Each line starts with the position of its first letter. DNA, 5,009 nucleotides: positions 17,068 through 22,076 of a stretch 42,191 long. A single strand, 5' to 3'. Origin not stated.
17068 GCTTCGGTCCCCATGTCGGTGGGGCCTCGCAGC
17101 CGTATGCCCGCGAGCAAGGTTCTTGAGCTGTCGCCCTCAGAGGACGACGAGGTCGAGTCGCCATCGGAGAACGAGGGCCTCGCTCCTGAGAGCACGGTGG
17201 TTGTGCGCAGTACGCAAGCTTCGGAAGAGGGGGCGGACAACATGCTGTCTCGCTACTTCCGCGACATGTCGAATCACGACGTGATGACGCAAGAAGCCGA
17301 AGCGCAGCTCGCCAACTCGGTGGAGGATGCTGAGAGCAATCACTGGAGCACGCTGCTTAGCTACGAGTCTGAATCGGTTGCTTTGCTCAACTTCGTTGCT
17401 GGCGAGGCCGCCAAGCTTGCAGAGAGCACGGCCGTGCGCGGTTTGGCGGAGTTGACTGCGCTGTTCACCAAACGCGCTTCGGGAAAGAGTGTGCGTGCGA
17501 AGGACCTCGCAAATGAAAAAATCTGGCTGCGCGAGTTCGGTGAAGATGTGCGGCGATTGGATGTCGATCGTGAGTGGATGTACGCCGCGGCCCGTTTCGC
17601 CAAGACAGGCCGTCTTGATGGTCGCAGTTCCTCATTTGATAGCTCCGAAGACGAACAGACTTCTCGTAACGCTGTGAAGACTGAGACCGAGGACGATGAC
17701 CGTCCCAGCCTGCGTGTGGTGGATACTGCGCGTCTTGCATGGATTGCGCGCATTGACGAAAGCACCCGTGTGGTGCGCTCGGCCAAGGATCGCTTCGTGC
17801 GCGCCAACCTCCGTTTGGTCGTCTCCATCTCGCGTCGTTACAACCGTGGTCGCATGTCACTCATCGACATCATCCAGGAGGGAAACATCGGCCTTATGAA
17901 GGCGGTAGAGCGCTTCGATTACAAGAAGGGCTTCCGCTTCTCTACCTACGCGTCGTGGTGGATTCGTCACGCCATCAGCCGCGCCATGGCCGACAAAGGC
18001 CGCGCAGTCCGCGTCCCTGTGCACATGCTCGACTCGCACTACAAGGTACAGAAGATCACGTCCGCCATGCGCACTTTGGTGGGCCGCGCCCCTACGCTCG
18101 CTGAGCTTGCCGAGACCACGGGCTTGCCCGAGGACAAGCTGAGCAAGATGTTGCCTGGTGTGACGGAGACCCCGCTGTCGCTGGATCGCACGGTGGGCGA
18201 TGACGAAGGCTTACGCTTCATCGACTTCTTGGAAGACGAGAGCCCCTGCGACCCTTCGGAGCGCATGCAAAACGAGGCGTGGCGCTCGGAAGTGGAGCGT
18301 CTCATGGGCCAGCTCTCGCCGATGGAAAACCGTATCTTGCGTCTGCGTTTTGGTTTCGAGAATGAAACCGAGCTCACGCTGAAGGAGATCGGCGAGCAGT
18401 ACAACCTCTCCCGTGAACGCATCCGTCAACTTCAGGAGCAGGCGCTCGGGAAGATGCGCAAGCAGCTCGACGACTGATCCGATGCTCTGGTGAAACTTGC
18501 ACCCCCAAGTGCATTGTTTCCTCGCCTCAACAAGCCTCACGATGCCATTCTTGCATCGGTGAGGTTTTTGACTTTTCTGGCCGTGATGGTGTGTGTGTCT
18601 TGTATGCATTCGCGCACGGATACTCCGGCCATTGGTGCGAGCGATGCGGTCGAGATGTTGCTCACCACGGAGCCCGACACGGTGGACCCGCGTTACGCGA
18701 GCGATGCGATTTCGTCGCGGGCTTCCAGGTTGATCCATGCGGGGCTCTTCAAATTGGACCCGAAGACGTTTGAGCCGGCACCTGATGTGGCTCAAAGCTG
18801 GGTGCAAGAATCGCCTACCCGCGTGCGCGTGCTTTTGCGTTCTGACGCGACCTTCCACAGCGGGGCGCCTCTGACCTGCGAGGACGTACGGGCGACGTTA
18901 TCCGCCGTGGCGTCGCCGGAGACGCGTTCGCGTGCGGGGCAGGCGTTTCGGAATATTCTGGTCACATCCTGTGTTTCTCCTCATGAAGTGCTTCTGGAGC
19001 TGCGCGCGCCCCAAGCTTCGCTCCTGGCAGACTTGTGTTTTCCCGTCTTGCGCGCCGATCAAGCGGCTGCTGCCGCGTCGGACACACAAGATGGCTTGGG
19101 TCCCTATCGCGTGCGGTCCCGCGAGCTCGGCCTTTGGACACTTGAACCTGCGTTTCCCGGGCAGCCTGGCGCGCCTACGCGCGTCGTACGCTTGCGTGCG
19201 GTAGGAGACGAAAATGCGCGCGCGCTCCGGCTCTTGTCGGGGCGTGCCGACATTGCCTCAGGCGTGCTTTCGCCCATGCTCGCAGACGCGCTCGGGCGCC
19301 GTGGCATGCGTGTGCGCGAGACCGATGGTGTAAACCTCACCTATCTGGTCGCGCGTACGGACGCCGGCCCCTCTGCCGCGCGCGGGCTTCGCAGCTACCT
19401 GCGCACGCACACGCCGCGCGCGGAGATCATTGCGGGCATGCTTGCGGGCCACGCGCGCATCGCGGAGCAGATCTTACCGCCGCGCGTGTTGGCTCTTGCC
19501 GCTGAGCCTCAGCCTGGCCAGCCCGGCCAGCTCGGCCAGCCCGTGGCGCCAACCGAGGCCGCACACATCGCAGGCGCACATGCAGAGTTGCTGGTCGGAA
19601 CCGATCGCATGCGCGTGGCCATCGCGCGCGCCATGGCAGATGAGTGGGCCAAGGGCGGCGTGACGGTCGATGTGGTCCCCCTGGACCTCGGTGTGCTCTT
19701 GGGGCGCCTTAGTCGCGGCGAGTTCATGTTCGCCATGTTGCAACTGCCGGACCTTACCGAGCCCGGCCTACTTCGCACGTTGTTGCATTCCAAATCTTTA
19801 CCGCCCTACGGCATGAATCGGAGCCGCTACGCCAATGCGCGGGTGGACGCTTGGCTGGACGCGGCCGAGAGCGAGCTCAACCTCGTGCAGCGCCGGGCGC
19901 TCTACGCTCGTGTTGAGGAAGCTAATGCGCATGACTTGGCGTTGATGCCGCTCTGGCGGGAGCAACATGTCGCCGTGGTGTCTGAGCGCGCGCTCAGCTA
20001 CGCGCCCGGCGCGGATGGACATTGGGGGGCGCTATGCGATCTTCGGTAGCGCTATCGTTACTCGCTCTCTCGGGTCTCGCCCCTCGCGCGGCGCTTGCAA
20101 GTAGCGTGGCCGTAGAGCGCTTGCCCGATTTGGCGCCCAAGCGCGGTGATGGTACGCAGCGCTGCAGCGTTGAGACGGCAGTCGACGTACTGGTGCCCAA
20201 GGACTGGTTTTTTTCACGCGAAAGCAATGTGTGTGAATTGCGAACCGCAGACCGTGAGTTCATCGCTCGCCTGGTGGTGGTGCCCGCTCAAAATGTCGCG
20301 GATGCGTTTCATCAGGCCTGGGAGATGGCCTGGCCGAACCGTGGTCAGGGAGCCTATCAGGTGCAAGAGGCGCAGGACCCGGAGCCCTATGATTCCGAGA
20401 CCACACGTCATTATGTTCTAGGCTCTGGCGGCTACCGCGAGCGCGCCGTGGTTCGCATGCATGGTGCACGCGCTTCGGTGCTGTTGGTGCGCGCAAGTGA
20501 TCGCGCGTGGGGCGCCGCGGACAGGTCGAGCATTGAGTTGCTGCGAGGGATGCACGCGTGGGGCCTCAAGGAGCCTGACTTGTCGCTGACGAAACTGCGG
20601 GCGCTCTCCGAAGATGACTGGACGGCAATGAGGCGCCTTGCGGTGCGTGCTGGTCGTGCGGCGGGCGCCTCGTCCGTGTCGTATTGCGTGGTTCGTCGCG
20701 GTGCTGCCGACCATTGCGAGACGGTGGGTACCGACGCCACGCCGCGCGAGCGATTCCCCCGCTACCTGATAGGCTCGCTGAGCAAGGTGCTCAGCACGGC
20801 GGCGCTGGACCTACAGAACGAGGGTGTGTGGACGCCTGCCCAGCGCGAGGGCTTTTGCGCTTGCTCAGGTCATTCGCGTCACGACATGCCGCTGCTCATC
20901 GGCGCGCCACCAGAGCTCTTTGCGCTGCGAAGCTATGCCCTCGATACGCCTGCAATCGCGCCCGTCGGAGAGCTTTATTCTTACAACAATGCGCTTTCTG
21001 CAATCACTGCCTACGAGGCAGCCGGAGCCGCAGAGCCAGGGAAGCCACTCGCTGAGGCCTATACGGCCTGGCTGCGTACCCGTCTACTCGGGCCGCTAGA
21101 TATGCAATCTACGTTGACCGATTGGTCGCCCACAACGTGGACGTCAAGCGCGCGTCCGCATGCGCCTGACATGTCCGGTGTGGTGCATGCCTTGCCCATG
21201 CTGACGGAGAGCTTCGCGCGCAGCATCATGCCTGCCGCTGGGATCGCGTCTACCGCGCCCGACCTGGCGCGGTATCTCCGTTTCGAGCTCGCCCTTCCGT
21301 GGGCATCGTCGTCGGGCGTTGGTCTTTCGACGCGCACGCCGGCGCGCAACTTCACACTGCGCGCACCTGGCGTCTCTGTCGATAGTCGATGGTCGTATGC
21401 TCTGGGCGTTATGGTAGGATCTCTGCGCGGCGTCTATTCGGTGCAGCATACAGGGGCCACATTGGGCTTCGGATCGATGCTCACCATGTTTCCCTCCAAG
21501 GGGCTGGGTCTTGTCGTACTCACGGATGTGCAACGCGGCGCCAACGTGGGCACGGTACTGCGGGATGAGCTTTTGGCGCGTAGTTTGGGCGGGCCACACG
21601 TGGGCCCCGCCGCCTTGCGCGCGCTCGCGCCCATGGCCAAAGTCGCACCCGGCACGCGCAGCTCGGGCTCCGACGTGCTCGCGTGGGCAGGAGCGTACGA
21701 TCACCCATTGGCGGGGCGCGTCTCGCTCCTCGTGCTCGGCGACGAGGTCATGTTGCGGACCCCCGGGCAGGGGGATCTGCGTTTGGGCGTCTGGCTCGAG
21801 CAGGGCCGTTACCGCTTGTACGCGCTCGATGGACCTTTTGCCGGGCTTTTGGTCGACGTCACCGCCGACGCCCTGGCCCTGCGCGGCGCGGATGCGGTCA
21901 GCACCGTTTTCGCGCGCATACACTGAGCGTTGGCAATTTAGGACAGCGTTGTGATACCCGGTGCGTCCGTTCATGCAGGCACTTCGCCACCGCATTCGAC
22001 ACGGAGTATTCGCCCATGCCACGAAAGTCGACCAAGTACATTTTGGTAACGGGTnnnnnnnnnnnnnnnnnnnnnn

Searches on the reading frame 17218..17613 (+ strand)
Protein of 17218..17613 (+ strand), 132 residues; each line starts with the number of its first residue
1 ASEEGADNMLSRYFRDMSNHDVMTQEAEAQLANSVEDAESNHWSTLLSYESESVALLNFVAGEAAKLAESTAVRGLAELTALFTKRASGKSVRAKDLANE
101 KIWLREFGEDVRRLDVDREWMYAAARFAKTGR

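Call 31: find_related_loci(query=A3, collection=metagenome_contigs, flank=2500)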
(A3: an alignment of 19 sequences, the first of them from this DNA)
Query A3 (132 aa) in metagenome_contigs; peptide patterns used: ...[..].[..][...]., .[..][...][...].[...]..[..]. (x = any residue, [..] = any of these).
550 stretches matched a pattern; 425 encode a relative of the query (tblastn E <= 1e-3); the best 80 are kept; 80 distinct loci.
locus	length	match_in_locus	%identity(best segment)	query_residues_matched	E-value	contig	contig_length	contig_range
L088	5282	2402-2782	40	7-129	5e-19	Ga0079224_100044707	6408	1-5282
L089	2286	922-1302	38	6-129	2e-18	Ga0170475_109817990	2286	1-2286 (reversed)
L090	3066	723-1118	36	3-131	6e-18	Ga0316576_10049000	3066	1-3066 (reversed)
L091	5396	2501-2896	34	1-129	7e-18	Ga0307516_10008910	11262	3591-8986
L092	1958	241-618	37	7-129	1e-17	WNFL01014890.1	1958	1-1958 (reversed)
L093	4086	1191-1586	34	1-129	1e-17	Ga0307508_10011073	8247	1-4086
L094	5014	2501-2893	35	2-129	1e-17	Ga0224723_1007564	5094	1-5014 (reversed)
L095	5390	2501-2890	38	3-129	1e-17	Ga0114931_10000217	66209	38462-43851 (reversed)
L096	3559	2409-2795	37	3-129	2e-17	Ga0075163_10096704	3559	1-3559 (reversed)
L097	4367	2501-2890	39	3-129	2e-17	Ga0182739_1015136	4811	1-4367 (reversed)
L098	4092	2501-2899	35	2-131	2e-17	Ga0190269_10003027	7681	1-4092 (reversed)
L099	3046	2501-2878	34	7-129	3e-17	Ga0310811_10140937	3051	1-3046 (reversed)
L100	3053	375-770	35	2-130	3e-17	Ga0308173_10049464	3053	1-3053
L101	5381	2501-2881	36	6-129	5e-17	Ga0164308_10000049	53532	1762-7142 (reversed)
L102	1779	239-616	34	7-129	4e-17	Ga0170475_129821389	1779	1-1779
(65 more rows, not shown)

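Call 62: find_homologous_proteins(query=L101:2294-3694:+, max_evalue=1e-100)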
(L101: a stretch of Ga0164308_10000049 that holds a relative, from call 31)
Query L101:2294-3694:+ (466 aa): 2149 proteins with E <= 1e-100 among 8000 candidates; the best 120 are listed.
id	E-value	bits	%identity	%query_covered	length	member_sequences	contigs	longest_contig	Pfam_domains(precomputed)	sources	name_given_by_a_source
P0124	0.0e+0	1026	100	100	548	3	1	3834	PF04545.23,PF04542.21,PF04539.23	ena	-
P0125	3.8e-297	1003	98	100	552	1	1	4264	PF04545.23,PF04542.21,PF04539.23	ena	-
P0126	6.1e-294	993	97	100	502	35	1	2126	PF04545.23,PF04542.21,PF04539.23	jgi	-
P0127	6.6e-293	989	97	100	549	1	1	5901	PF04545.23,PF04542.21,PF04539.23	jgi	jgi:RNA polymerase primary sigma factor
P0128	1.3e-292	988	96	100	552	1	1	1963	PF04545.23,PF04542.21,PF04539.23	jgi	-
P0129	8.5e-292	986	96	100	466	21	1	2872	PF04545.23,PF04542.21,PF04539.23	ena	-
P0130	1.8e-291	985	96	100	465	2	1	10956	PF04545.23,PF04542.21,PF04539.23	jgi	jgi:RNA polymerase primary sigma factor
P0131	2.0e-291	984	96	100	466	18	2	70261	PF04545.23,PF04542.21,PF04539.23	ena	-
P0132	3.7e-290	980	95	100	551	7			PF04545.23,PF04542.21,PF04539.23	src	-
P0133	5.0e-287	970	95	100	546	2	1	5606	PF04545.23,PF04542.21,PF04539.23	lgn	-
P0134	6.0e-287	970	95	100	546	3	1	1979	PF04545.23,PF04542.21,PF04539.23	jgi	-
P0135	7.1e-287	969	94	100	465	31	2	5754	PF04545.23,PF04542.21,PF04539.23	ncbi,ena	-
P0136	8.4e-287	969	95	100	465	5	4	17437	PF04545.23,PF04542.21,PF04539.23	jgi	jgi:RNA polymerase primary sigma factor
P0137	2.6e-285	964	94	100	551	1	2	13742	PF04545.23,PF04542.21,PF04539.23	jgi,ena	-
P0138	3.2e-283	957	94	100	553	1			PF04545.23,PF04542.21,PF04539.23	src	-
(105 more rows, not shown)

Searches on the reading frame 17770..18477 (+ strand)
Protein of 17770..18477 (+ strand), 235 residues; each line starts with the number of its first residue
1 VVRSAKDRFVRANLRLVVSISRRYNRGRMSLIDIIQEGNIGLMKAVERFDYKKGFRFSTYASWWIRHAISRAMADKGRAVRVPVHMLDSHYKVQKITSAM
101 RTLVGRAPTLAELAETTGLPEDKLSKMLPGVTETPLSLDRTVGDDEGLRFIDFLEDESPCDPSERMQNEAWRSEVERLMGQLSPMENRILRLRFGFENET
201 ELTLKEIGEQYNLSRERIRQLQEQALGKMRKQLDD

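Call 65: search_solved_structures(query=window:17770-18477:+, max_evalue=1e-40, show_alignments=1)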
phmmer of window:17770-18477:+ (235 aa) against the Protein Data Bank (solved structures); distinct sequences matched with E-value up to 1e-40: 53.
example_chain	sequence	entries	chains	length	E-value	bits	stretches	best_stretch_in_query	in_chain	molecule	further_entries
7xya_F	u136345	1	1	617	8.1e-65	221.7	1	3-231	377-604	RNA polymerase sigma factor RpoD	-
8ftd_L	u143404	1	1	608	1.7e-64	220.6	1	3-231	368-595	RNA polymerase sigma factor RpoD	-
6n60_F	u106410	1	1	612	1.7e-64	220.6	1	3-231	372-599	RNA polymerase sigma factor RpoD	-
6n61_F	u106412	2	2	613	1.7e-64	220.6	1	3-231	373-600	RNA polymerase sigma factor RpoD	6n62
4jk1_X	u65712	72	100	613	1.8e-64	220.6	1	3-231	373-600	Escherichia coli RNA polymerase sigma70 subunit | RNA polymerase sigma factor RpoD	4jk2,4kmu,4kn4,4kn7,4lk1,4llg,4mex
6n57_L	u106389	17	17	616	1.8e-64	220.5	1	3-231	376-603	RNA polymerase sigma factor RpoD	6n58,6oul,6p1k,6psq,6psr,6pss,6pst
7ubm_F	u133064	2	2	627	1.9e-64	220.5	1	3-231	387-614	RNA polymerase sigma factor RpoD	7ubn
4jkr_F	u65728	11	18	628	1.9e-64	220.5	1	3-231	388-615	RNA polymerase sigma factor RpoD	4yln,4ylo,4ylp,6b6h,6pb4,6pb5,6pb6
7bef_F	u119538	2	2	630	1.9e-64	220.5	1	3-231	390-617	RNA polymerase sigma factor RpoD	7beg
6ldi_F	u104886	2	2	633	1.9e-64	220.4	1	3-231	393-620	RNA polymerase sigma factor RpoD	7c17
4ljz_F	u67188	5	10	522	3.2e-64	219.7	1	3-231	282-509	RNA polymerase sigma factor RpoD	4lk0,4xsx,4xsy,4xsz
8k59_F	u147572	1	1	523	3.2e-64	219.7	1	3-231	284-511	RNA polymerase sigma factor RpoD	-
5vt0_L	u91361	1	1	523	3.2e-64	219.7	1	3-231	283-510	RNA polymerase sigma factor RpoD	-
3iyd_F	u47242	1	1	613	3.3e-64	219.7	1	3-231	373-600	RNA polymerase sigma factor rpoD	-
8ad1_F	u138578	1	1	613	3.3e-64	219.7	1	3-231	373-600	RNA polymerase sigma factor RpoD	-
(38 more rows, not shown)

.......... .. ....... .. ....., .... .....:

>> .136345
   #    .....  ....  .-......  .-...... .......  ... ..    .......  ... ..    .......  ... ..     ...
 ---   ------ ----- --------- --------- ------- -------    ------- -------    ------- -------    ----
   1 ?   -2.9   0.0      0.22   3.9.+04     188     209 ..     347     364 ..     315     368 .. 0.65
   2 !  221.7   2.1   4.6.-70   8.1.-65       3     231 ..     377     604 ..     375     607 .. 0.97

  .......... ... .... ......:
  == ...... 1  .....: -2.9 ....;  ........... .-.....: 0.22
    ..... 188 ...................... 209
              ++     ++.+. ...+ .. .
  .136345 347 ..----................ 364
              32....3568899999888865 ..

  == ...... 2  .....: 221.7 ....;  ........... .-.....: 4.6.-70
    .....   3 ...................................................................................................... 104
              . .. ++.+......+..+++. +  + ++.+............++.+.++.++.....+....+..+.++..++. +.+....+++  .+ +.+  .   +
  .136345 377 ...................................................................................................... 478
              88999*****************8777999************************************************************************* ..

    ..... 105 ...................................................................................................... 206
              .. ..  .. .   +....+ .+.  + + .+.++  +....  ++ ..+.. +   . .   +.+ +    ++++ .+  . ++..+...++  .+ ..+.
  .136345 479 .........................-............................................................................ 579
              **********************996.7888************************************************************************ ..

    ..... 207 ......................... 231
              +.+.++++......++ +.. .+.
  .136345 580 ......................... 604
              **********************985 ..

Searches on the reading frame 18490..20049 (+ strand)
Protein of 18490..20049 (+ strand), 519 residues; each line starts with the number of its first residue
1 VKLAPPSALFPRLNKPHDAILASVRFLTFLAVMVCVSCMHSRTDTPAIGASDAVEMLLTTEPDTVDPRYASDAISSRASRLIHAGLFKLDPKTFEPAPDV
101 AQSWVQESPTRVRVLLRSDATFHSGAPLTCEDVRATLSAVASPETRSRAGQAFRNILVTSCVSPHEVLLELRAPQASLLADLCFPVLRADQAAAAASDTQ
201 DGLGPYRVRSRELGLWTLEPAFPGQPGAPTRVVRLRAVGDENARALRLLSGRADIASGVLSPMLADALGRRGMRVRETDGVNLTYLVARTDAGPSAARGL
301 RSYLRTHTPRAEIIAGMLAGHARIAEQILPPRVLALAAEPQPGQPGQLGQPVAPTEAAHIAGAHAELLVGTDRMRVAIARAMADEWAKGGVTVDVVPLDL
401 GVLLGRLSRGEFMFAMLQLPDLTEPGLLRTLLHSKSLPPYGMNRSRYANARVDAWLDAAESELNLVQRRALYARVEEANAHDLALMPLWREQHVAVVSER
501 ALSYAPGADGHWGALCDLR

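Call 9: search_protein_families(library=pfam, proteins=[window:18490-20049:+])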
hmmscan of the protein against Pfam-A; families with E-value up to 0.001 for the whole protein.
window:18490-20049:+ (519 aa): 1 family
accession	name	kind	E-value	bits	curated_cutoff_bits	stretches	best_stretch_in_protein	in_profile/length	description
PF00496.27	SBP_bac_5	-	1.7e-27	97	32.4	1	95-417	1-344/368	Bacterial extracellular solute-binding proteins, family 5 Middle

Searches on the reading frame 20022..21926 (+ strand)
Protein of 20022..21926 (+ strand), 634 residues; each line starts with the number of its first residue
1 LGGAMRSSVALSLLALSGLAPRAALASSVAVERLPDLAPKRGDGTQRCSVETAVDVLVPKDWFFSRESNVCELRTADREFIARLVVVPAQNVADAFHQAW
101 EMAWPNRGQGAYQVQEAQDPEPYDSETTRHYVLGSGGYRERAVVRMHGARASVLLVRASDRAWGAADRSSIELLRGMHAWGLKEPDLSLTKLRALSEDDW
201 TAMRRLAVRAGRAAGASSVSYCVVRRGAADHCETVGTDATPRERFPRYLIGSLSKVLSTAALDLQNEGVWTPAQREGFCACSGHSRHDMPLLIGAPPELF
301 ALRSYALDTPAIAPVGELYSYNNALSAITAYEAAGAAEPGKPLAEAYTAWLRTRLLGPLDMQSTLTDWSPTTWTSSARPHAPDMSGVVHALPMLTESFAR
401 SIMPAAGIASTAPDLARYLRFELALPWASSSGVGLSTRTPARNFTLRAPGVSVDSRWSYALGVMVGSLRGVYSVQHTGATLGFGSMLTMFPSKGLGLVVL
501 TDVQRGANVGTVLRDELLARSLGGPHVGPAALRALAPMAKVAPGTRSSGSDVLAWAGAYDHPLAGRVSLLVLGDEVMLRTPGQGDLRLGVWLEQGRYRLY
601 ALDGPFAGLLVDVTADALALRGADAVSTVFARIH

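Call 9: search_protein_families(library=pfam, proteins=[window:20022-21926:+])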
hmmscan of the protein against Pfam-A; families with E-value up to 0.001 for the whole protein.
window:20022-21926:+ (634 aa): 1 family
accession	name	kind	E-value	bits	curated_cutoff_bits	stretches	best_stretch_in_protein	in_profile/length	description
PF00144.29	Beta-lactamase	-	8.2e-17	61.8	27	1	292-506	115-313/329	Beta-lactamase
